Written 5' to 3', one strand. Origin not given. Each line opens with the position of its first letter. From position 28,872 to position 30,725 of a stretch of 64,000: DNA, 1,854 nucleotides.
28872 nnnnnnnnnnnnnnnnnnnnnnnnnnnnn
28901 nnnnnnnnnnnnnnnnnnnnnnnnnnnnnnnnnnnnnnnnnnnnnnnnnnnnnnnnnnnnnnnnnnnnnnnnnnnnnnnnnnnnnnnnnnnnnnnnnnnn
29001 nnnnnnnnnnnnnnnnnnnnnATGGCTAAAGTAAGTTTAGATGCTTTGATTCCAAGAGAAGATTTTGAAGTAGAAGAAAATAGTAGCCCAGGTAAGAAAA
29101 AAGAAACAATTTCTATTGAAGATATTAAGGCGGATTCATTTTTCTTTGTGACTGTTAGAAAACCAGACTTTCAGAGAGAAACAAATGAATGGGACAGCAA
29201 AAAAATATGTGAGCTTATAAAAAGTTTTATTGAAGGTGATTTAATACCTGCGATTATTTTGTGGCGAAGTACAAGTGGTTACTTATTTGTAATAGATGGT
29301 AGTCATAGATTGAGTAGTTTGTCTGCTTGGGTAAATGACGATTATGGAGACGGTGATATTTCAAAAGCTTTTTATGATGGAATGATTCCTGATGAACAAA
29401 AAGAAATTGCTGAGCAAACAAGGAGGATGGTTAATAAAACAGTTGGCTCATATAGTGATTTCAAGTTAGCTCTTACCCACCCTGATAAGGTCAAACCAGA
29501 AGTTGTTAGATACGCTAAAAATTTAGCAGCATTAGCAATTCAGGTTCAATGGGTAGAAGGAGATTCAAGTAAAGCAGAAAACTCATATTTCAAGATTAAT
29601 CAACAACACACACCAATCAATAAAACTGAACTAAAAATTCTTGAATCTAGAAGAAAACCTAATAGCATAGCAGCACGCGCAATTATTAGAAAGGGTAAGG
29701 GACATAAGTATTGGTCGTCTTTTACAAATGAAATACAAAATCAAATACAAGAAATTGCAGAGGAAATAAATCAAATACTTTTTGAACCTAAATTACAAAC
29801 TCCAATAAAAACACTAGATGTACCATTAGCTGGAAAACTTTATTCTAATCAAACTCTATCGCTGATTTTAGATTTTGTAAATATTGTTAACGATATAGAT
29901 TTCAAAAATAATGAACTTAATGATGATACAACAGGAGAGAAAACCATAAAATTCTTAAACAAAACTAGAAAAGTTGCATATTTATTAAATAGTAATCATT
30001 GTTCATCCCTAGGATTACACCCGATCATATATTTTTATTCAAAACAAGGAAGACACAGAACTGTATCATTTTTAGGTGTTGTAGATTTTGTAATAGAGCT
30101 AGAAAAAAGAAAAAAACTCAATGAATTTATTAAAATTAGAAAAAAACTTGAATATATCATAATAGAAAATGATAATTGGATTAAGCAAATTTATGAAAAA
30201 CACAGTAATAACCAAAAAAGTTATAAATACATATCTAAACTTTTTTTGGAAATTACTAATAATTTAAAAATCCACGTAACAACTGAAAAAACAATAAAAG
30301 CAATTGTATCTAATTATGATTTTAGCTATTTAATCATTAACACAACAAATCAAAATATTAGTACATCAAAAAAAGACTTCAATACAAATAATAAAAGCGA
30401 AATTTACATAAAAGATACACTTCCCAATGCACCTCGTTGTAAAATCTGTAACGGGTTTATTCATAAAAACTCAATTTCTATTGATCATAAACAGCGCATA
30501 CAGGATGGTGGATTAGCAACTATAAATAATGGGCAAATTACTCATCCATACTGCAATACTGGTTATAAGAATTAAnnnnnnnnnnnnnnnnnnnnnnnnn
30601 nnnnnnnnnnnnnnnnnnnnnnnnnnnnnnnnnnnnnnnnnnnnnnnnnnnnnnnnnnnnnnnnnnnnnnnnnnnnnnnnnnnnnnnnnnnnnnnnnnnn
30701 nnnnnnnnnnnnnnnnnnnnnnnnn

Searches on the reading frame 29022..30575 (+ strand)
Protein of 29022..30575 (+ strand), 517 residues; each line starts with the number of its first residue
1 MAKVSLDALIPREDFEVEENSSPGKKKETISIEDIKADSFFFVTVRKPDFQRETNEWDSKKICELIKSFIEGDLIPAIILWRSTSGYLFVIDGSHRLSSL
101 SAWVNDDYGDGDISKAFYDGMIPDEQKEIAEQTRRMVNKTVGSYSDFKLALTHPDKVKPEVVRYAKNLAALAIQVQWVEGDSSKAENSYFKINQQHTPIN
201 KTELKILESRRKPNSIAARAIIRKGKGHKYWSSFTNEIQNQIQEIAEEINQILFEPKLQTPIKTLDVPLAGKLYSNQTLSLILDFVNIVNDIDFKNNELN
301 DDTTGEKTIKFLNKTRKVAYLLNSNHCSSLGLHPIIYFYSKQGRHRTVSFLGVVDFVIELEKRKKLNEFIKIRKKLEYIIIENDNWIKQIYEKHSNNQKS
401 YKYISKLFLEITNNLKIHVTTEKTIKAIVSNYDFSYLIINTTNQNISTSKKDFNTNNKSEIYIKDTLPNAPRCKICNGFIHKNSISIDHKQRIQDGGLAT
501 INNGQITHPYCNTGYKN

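Call 73: search_protein_families(library=pfam, proteins=[window:29022-30575:+], max_evalue=0.001)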
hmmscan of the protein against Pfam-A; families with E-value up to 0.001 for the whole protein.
window:29022-30575:+ (517 aa): 1 family
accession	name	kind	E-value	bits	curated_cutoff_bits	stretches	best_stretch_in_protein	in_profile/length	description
PF01844.29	HNH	-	2.7e-05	24.7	21.4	1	473-515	1-44/47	HNH endonuclease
